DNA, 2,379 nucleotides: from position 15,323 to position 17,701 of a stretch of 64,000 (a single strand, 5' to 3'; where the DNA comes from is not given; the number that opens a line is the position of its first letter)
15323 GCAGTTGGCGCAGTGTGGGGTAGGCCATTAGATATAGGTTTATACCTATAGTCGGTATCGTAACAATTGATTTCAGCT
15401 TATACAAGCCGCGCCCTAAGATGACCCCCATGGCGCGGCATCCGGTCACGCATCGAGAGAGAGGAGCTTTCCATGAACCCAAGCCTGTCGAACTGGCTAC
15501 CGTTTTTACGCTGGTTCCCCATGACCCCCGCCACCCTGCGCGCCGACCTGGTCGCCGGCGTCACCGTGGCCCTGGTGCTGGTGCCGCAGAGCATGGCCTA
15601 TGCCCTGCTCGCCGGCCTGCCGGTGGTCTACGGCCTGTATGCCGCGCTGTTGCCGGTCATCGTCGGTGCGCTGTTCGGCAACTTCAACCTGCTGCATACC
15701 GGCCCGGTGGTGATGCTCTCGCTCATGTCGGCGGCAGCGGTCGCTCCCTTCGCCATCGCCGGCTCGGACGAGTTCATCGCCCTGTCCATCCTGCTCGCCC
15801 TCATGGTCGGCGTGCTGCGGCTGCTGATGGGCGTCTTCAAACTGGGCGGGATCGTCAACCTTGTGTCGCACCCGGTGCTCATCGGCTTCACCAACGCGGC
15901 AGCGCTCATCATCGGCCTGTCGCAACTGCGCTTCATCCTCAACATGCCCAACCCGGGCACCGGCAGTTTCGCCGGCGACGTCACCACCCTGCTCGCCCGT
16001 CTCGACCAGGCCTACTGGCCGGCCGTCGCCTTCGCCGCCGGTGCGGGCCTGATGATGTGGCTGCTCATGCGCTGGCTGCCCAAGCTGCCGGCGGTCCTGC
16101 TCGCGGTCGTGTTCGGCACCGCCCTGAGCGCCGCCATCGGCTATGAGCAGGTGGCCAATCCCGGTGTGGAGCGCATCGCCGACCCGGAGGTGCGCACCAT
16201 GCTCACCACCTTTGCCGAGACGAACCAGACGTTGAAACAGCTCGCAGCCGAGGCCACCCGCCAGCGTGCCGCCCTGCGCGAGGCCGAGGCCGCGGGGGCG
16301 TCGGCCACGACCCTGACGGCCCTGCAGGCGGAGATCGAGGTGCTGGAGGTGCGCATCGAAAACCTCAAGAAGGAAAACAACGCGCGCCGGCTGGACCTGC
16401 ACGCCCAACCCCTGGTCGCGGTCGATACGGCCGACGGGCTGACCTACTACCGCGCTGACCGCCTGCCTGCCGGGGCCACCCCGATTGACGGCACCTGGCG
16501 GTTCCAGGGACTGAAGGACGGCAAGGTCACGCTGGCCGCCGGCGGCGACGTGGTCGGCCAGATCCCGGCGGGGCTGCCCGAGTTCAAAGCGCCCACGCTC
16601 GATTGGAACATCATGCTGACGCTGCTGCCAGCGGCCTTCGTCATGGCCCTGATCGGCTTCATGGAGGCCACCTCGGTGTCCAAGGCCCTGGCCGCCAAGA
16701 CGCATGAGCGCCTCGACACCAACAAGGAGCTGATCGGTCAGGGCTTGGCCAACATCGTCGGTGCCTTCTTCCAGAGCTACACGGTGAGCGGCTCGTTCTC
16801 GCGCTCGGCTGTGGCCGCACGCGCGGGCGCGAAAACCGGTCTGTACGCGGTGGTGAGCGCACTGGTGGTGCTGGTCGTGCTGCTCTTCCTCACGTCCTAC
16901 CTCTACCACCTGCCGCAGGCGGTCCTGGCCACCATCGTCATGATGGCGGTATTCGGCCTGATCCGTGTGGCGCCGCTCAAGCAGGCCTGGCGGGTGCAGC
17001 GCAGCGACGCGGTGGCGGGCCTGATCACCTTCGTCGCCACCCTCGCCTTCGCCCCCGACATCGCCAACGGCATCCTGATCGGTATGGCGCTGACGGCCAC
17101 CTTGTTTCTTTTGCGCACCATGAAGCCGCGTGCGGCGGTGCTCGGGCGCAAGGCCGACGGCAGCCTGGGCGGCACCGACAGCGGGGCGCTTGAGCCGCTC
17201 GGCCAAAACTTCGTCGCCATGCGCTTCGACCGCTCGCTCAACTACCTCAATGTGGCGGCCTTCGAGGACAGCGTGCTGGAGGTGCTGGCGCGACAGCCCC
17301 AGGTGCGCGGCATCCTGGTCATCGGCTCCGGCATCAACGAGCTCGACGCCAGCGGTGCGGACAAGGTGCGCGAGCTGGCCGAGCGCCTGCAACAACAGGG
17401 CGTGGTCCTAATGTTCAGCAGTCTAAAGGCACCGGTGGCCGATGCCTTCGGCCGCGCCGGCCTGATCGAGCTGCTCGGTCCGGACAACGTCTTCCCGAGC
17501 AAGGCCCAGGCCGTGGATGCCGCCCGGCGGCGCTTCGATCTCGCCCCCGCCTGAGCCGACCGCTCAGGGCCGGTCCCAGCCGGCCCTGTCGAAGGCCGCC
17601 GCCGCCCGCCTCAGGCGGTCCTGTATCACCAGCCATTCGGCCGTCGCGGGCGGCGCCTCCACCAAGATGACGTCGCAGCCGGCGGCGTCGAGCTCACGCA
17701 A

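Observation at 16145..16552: SulP transporter 1 carries a ~130-aa coiled-coil plus beta-rich insertion just before the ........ motif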

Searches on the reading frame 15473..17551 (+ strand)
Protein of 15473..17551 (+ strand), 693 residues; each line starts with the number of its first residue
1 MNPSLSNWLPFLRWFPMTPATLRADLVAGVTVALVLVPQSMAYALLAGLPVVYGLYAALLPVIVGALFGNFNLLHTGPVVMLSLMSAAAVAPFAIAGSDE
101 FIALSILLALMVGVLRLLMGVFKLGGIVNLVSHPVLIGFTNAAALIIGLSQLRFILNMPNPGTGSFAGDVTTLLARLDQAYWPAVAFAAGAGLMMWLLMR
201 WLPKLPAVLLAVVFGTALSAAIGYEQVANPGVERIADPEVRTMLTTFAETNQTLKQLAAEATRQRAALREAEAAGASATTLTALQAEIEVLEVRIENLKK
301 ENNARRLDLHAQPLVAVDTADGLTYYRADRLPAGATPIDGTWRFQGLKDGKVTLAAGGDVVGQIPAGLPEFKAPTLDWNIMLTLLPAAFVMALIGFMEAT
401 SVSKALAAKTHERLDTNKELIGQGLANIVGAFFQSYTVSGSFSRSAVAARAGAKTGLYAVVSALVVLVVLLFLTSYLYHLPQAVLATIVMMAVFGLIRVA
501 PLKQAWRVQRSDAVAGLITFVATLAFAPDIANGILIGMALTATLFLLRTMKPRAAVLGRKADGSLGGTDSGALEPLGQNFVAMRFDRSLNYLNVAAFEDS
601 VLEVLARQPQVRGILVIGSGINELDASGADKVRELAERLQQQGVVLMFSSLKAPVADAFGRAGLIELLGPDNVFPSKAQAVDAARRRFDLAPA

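Call 3: search_protein_families(library=pfam, proteins=[window:15473-17551:+], max_evalue=0.1)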
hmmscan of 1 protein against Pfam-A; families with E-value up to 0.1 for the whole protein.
window:15473-17551:+ (693 aa): 4 families
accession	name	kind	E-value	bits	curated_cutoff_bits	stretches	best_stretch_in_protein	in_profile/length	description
PF00916.26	Sulfate_transp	-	1.4e-91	307.6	23.2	2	356-518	216-379/380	Sulfate permease family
PF01740.26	STAS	-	5.4e-08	33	22.6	1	579-680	9-106/106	STAS domain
PF00860.26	Xan_ur_permease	-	3.5e-05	23.1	27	1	370-514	223-368/389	Permease family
PF07926.17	TPR_MLP1_2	-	0.013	15.9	36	1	243-303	62-120/129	TPR/MLP1/MLP2-like protein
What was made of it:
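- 15473..17554 (+): SulP1 gene (693 aa): SulP/SLC26 transporter with a C-terminal STAS domain. PF00916 scores 307.6 bits and STAS 33 bits (call 3).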

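Call 7: search_solved_structures(query=window:15473-17551:+, max_evalue=0.001, show_alignments=3)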
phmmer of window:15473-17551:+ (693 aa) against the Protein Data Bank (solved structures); distinct sequences matched with E-value up to 0.001: 24.
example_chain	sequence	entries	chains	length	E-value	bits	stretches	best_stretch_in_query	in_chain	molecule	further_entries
7lhv_A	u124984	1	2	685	4.7e-81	276.2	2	351-681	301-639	Sulfate transporter 4.1, chloroplastic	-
7v73_A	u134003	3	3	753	7.4e-59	202.9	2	357-560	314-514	Prestin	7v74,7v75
8opq_A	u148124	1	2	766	4.6e-51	177.1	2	359-564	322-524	Solute carrier family 26 member 6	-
9iar_B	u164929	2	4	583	1e-48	169.4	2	357-556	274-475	Sodium-independent sulfate anion transporter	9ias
9u9f_A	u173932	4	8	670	1.3e-47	165.8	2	352-686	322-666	SULTR-like phosphorus distribution transporter | Os06g0143700 protein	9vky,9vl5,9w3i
9nf7_A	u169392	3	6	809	5.6e-42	147.1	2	360-573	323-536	Sulfate transporter | Probable Sulfate permease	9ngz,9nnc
8tnw_A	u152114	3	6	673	3.9e-41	144.3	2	357-601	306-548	Sulfate transporter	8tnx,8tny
7xlm_A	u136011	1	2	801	6.3e-41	143.7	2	357-601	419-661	Sulfate transporter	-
7sun_A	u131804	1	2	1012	5.9e-40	140.4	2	358-564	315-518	Prestin, Enhanced Yellow Fluorescent Protein chimera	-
7s8x_A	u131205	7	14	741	7.8e-40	140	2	358-563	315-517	Prestin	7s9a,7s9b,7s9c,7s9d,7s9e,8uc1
9ikv_A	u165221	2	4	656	1.2e-39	139.4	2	357-557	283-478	Anion exchange transporter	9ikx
7lgu_A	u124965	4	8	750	2.5e-39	138.4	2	358-560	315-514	Prestin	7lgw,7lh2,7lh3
8sgw_C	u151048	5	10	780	8.6e-39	136.6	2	360-559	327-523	Pendrin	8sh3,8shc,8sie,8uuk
7wk1_A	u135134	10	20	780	7.9e-37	130.1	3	360-597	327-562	Pendrin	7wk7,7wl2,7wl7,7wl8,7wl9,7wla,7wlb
7xuj_A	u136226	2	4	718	1.6e-34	122.5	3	375-558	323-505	Chloride anion exchanger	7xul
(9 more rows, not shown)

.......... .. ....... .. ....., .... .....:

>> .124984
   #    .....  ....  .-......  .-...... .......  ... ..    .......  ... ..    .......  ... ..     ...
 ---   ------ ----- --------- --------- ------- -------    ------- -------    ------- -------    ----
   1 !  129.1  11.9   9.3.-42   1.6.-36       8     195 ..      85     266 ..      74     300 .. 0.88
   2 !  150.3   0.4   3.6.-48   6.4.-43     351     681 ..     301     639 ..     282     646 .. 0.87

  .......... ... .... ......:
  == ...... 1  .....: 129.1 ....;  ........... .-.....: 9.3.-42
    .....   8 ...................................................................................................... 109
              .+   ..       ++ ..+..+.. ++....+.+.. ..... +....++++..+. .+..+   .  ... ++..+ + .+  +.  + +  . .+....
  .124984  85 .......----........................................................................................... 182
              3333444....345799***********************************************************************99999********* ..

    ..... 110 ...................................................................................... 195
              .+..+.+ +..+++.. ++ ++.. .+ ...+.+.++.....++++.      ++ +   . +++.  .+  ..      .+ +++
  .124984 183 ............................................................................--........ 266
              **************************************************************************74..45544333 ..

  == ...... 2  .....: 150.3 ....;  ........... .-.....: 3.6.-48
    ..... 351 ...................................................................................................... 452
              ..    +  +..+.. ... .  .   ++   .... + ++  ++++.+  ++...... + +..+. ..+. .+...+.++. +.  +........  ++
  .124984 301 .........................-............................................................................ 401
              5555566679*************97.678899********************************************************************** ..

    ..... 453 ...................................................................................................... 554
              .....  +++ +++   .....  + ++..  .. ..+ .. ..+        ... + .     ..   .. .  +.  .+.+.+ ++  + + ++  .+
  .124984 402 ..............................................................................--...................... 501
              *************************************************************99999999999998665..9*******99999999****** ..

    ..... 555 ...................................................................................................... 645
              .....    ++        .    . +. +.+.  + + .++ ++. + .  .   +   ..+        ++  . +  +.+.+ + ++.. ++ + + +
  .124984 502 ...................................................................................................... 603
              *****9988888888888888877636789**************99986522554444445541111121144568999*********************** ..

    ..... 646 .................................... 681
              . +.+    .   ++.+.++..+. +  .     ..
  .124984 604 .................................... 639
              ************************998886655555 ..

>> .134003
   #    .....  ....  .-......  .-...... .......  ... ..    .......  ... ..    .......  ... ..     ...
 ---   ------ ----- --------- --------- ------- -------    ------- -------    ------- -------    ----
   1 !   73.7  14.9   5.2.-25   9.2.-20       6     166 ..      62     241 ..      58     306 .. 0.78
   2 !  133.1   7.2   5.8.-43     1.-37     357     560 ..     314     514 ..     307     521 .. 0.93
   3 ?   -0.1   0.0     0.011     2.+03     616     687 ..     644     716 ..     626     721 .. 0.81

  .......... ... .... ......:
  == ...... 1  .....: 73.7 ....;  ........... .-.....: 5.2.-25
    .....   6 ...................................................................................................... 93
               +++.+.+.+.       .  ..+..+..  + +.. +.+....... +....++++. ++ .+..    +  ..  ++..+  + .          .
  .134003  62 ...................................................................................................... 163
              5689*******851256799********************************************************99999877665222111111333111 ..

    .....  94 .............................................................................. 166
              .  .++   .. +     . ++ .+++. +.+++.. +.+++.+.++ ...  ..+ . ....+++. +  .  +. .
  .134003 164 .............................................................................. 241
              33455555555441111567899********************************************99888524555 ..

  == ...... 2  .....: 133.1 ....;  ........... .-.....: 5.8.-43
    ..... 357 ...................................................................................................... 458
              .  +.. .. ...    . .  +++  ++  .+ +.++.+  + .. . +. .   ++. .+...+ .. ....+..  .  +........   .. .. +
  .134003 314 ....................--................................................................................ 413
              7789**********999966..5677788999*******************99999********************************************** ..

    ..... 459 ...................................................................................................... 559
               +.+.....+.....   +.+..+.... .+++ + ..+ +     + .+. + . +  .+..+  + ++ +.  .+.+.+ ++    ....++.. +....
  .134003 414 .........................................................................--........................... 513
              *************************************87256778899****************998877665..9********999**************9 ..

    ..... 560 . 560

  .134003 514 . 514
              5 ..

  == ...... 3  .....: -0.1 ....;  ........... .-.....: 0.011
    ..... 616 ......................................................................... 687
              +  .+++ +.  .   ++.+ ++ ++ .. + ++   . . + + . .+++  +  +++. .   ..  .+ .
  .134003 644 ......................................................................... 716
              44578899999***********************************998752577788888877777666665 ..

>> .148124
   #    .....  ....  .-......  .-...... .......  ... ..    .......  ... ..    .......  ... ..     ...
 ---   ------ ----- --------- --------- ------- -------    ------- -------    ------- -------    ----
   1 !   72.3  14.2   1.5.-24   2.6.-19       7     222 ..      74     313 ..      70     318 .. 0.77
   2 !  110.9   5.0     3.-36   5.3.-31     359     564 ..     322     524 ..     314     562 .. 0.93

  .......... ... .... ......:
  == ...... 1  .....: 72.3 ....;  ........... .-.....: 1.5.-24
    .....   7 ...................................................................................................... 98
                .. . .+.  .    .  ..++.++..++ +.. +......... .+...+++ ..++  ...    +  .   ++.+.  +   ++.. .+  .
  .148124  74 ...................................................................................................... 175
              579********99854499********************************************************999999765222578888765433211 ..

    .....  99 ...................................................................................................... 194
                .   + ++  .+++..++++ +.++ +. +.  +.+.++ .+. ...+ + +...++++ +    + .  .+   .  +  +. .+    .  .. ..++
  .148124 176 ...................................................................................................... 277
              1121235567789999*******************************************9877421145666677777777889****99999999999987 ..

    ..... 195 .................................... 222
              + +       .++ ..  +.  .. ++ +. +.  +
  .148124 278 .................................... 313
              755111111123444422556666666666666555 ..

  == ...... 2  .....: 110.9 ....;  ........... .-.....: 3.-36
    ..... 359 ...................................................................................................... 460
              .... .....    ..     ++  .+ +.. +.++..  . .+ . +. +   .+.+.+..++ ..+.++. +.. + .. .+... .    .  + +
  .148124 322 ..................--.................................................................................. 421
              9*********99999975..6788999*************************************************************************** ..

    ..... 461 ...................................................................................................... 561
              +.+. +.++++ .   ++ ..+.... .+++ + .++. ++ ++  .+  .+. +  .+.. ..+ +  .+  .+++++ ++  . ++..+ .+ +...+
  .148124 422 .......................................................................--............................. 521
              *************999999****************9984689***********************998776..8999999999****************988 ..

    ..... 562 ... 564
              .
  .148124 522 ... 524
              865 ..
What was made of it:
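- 15527..16138 (+): TM1-TM7 (aa 19-222), the first half of the 7+7 fold. First Pfam and PDB alignment block (calls 3, 7).
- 16541..16594 (+): Canonical TM7-TM8 linker motif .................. (aa 357-374), left intact after the insert. Aligns to the same motif in AtSULTR4;1, prestin and SLC26A6 (call 7).
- Closest known: AtSULTR4. Same: The best sequence match is 7LHV (E = 4.7e-81, call 7).
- TM8 Glu and the TM10 GSFSRS motif match the plant sulfate transporter AtSULTR4;1 (call 7). The same TM10 motif also occurs in SLC26 members that carry bicarbonate, such as SLC26A6 (call 7).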
